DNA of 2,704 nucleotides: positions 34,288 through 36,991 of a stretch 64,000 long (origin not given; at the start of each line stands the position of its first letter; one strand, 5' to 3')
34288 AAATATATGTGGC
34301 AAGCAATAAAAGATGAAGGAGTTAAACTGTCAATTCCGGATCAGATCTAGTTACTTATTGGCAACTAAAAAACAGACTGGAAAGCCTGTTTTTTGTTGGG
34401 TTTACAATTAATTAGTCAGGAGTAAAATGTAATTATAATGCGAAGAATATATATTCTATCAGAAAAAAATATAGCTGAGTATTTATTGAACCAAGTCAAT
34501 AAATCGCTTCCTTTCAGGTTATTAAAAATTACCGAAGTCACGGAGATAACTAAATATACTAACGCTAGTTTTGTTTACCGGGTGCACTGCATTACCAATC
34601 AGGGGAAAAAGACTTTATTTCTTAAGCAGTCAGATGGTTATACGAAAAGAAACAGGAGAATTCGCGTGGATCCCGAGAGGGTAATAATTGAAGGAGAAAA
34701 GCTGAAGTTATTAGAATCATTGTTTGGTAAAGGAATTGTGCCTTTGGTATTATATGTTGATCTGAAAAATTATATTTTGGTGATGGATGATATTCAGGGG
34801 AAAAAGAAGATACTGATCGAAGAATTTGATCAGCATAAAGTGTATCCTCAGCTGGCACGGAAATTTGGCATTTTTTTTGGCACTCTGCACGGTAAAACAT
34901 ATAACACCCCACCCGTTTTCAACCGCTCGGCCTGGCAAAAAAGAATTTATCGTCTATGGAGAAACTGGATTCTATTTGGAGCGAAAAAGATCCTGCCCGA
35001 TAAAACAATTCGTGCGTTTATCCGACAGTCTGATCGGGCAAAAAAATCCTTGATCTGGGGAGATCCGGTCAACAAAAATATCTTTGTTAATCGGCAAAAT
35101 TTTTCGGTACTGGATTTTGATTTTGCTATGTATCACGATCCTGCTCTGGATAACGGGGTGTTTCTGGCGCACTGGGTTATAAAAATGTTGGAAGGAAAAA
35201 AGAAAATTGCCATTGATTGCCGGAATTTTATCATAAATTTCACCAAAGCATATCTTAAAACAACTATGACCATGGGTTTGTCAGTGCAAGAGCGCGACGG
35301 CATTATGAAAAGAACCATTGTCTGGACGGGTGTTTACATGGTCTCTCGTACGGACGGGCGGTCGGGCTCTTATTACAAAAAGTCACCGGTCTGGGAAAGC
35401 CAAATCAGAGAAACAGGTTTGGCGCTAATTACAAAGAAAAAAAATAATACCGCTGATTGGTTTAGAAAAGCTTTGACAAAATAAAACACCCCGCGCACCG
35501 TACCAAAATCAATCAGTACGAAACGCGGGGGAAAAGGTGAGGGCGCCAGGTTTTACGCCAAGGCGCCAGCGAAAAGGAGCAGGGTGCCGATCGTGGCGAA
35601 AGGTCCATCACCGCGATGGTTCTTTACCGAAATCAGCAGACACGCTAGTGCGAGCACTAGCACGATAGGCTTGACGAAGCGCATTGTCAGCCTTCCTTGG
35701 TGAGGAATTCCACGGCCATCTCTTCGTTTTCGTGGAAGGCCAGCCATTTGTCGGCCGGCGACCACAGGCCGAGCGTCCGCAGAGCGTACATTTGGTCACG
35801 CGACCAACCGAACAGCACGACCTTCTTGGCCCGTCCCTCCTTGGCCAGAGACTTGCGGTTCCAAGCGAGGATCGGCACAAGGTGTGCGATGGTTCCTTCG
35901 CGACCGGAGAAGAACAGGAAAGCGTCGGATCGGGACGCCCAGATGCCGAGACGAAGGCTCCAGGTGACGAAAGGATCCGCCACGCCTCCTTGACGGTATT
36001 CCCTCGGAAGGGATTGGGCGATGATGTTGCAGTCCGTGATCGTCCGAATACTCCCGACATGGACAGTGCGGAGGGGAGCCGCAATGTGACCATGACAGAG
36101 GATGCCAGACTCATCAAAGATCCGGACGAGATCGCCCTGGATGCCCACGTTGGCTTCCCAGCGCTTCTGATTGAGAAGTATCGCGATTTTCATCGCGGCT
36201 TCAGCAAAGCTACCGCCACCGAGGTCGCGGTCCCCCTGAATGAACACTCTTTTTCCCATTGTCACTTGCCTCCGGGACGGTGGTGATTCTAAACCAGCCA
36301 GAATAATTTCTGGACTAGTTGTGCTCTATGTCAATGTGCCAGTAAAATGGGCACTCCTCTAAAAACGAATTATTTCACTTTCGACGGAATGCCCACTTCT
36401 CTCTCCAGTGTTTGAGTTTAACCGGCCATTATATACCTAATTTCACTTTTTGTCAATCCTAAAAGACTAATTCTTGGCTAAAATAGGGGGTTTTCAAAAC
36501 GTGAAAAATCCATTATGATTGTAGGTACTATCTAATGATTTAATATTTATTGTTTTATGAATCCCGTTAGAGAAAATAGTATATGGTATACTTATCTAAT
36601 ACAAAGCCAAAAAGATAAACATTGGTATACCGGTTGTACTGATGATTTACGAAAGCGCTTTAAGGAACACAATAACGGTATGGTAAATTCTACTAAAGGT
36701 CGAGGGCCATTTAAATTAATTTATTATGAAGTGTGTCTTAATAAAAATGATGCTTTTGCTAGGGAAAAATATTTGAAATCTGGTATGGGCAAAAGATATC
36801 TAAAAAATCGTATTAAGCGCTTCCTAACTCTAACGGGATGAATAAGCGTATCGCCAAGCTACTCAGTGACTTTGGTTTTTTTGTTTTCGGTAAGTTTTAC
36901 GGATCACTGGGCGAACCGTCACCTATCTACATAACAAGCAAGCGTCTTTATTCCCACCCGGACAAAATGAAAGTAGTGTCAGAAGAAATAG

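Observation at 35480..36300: Island of about 0.8 kb at roughly 60% GC in a low-GC genome, carrying a minus-strand two-gene cassette (degenerate LOG/SLOG-like Rossmann protein plus a 43-aa membrane peptide)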

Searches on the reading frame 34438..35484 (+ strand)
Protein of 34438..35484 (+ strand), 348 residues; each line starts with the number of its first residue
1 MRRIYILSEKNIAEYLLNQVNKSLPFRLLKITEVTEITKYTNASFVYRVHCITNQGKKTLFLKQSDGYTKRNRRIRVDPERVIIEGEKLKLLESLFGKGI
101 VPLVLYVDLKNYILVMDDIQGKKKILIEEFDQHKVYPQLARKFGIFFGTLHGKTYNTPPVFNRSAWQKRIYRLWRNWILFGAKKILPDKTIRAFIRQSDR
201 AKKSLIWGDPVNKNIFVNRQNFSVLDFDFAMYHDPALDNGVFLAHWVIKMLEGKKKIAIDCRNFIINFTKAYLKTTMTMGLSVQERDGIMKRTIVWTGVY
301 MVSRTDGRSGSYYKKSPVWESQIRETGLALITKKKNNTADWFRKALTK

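Call 49: search_protein_families(library=pfam, proteins=[window:34438-35484:+], max_evalue=0.01)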
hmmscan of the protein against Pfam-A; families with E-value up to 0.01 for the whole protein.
window:34438-35484:+ (348 aa): 1 family
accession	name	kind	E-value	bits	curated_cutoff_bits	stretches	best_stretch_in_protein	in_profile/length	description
PF01636.29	APH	-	4.7e-09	36.8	23.2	1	109-248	68-215/239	Phosphotransferase enzyme family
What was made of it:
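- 34438..35484 (+): Convergent neighbour: an APH-family kinase, 348 aa, weakly similar to methylthioribose kinase. It is a conserved partner across the family. PF01636 (call 49).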

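Call 52: search_protein_families(library=ncbifam, proteins=[window:34438-35484:+], max_evalue=0.001)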
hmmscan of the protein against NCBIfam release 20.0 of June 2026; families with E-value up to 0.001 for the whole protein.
window:34438-35484:+ (348 aa): 6 families
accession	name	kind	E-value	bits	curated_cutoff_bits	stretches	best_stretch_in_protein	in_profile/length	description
TIGR01767.2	MTRK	equivalog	4.7e-14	52.3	275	1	7-168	4-160/401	S-methyl-5-thioribose kinase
TIGR03724.2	arch_bud32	equivalog_domain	1.8e-07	30.9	125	0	90-152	45-103/193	KEOPS complex kinase/ATPase Bud32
NF011460.0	PRK14879.1-1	equivalog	1.3e-05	24.5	199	1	65-152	41-127/232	Kae1-associated kinase Bud32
NF011463.0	PRK14879.1-4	equivalog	2.6e-05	23.7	188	0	90-152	70-132/237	Kae1-associated kinase Bud32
NF038156.1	lant_syn_V_LxmK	equivalog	0.0003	20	315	0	191-250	179-238/347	class V lanthionine synthetase subunit LxmK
NF011461.0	PRK14879.1-2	equivalog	0.00041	20.2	372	0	89-152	54-118/225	Kae1-associated kinase Bud32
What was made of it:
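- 34438..35484 (+): TIGR01767 at 52 bits, below its cutoff (call 52).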

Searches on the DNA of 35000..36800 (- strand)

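Call 15: search_rna_families(source=window, start=35000, end=36800, threshold=evalue, max_evalue=10)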
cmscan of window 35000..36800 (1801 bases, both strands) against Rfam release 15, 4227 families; matches with E-value up to 10: 2.
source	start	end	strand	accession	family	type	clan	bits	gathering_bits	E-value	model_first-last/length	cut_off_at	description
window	35440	35532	-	RF02837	anti-hemB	Gene; sRNA;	-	17.4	49.5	0.52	1-81/81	no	Burkholderia RNA 7 (anti-hemB)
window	36339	36404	-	RF04291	mir-368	Gene; miRNA;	CL00149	16.9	58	9.1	1-72/72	no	mir-368 microRNA precursor family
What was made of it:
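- On Known cis-regulatory RNA families (Rfam riboswitches and leaders): No relevant hit at E<=10 on 35000-36800 (call 15).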

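Call 99: build_rna_model(alignment_id=A9)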
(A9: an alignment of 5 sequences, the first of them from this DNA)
Model R1 built from alignment A9 (5 sequences, 85 columns); structure: RNAalifold consensus.
model positions 81; base pairs 25; branch points 0; effective number of sequences 2.73; information 0.7 bits per position. Calibrated on 0.2 Mb of random sequence (short: E-values are rough).
structure used (alignment columns):
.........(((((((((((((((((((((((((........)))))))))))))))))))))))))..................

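Call 100: search_with_rna_model(model_id=R1, sources=[window, L001, L003, L006, L007, L008, L011, L012, L015, L016, L017, L019, L020, L021, L022, L023, L024, L025], max_evalue=10, show_alignments=4)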
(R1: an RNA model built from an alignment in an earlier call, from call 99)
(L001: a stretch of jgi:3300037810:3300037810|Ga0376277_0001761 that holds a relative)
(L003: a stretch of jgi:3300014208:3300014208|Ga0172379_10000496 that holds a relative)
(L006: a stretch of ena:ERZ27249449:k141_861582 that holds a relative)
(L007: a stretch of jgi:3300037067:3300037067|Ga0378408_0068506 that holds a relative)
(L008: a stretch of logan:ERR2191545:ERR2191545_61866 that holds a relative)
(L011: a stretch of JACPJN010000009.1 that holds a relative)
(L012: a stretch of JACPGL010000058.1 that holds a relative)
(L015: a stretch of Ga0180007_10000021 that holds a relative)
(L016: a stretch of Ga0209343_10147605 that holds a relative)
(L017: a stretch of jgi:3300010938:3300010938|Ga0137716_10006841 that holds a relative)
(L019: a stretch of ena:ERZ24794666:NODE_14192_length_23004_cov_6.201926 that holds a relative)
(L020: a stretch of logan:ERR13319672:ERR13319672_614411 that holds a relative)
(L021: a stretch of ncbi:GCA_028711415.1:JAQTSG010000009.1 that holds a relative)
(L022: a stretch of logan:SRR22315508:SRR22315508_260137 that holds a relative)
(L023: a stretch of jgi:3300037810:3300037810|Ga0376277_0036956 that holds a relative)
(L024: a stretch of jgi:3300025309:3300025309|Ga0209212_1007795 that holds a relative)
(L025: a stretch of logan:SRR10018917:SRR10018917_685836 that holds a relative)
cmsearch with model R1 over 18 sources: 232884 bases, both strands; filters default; matches with E-value up to 10: 16.
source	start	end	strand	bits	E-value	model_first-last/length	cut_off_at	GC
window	36328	36408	-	91.5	3.6e-20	1-81/81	no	0.43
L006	7840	7920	+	91.5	3.6e-20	1-81/81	no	0.43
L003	7859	7938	+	85.8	9.7e-19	1-81/81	no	0.43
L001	7858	7938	+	85.2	1.4e-18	1-81/81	no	0.37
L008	1291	1372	+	85.2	1.4e-18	1-81/81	no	0.4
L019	5800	5882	+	73.3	1.4e-15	1-81/81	no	0.41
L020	4980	5062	+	73.3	1.4e-15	1-81/81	no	0.41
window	36345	36398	+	28.4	0.00028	11-64/81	no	0.41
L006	7850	7903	-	28.4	0.00028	11-64/81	no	0.41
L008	1302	1354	-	27.9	0.00039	12-63/81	no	0.36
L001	7870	7919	-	27.8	0.00042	13-62/81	no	0.36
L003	7852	7931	-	25.4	0.0017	1-81/81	no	0.43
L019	5810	5865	-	22.1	0.011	11-64/81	no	0.43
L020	4990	5045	-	22.1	0.011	11-64/81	no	0.43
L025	8373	8447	+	11.3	5.9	1-81/81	no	0.36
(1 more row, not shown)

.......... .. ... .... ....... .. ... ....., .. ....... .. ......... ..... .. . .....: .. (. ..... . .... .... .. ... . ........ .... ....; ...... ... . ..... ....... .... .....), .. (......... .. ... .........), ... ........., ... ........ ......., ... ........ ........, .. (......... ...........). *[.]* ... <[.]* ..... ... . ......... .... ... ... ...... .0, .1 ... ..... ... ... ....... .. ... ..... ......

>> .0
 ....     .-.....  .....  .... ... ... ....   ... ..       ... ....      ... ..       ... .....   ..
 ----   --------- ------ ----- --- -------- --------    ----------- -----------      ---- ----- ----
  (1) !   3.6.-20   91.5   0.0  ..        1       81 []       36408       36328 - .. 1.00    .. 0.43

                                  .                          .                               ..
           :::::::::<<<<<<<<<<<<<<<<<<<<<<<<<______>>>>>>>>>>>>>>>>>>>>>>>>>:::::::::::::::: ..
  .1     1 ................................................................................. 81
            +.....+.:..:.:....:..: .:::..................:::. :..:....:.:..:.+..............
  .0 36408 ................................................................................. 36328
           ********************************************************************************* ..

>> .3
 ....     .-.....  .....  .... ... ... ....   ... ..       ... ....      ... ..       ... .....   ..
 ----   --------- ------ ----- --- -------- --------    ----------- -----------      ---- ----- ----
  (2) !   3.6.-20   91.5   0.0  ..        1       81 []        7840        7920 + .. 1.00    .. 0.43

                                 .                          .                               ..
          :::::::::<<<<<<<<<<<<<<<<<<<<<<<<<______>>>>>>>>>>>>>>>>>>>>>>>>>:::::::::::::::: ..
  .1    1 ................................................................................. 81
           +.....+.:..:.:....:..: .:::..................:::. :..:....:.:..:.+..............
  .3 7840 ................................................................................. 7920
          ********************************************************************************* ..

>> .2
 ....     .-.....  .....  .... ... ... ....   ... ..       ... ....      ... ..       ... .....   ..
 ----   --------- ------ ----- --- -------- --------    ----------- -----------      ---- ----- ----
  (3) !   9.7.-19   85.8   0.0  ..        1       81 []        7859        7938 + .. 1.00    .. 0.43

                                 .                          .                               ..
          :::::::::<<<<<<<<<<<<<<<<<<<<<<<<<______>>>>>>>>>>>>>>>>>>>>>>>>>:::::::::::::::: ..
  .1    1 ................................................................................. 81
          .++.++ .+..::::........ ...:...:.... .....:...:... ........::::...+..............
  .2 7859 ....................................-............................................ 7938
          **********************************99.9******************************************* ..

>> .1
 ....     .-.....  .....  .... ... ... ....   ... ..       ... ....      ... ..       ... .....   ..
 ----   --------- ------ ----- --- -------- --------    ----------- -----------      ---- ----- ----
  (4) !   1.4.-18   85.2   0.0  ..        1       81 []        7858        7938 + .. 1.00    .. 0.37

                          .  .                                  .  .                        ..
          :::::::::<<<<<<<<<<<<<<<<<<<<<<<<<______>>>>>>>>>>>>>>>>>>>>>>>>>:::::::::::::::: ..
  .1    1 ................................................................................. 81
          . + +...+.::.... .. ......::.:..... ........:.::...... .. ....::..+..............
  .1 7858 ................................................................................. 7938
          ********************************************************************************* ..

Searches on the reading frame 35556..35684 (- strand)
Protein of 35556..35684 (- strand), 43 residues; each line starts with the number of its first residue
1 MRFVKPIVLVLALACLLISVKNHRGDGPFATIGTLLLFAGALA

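Call 4: search_protein_families(library=pfam, proteins=[window:35556-35684:-], max_evalue=10)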
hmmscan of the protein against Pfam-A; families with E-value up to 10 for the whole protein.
seq(43 aa): 0 families
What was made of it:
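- On SLOG cluster4 (PF18306): No hit for the window protein (call 4).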

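Call 5: search_protein_families(library=ncbifam, proteins=[window:35556-35684:-], max_evalue=10)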
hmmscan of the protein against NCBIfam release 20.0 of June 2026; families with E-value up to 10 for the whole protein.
seq(43 aa): 1 family
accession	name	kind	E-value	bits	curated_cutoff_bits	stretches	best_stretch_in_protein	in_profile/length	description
NF033853.2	KPN_two_small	subfamily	5.7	6.6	33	1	7-20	4-17/37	small membrane protein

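Call 6: search_protein_families(library=padloc, proteins=[window:35556-35684:-], max_evalue=10)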
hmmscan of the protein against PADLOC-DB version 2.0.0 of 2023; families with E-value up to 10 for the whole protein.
seq(43 aa): 0 families
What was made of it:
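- Closest known: Thoeris ThsA SLOG domain and other SLOG sensors of conflict systems. Different: There is no fused or conserved effector, no TIR partner and no PADLOC hit (call 6).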

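Call 104: search_protein_families(library=phrogs, proteins=[window:35556-35684:-], max_evalue=1)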
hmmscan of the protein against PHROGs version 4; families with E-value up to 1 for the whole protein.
seq(43 aa): 1 family
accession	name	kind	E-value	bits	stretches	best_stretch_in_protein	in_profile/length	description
phrog_8574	-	unknown function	0.21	12.6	1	6-22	12-28/47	-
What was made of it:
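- No PADLOC or PHROGs hit (calls 6, 104).
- Tried and rejected: Pfam, NCBIfam, PADLOC and PHROGs scans of both ORFs gave nothing usable (calls 4-6, 104).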

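Call 105: find_homologous_proteins(query=window:35556-35684:-, max_evalue=1)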
Query seq(43 aa): no candidate shares three 5-residue words with the query. No homologue found.
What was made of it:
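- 35553..35684 (-): ORF B, 43 aa, a small protein with two hydrophobic segments (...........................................). Its SD (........) lies in the last codons of ORF A. It is specific to the closest clade. No homologue in the 5.8-billion-protein database (call 105).
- On Two-gene toxin / abortive-infection cassette (protein plus small membrane peptide): No homologue elsewhere (call 105).
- Tried and rejected: Peptide B returned no homologue (call 105).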

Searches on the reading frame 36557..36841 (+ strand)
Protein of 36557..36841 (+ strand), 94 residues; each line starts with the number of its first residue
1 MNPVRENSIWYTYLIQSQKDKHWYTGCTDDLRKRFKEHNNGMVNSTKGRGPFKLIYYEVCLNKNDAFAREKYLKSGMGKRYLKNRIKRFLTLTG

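Call 49: search_protein_families(library=pfam, proteins=[window:36557-36841:+], max_evalue=0.01)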
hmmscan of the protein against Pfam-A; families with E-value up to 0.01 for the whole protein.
window:36557-36841:+ (94 aa): 3 families
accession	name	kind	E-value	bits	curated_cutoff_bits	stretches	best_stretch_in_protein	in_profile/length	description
PF01541.30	GIY-YIG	-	1.9e-16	60.5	22.6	1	10-76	2-71/78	GIY-YIG catalytic domain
PF10544.15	T5orf172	-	0.0038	18.1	20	1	11-79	2-69/101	T5orf172 domain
PF13455.12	MUG113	-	0.0074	17.3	22.3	0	26-84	4-54/73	Meiotically up-regulated gene 113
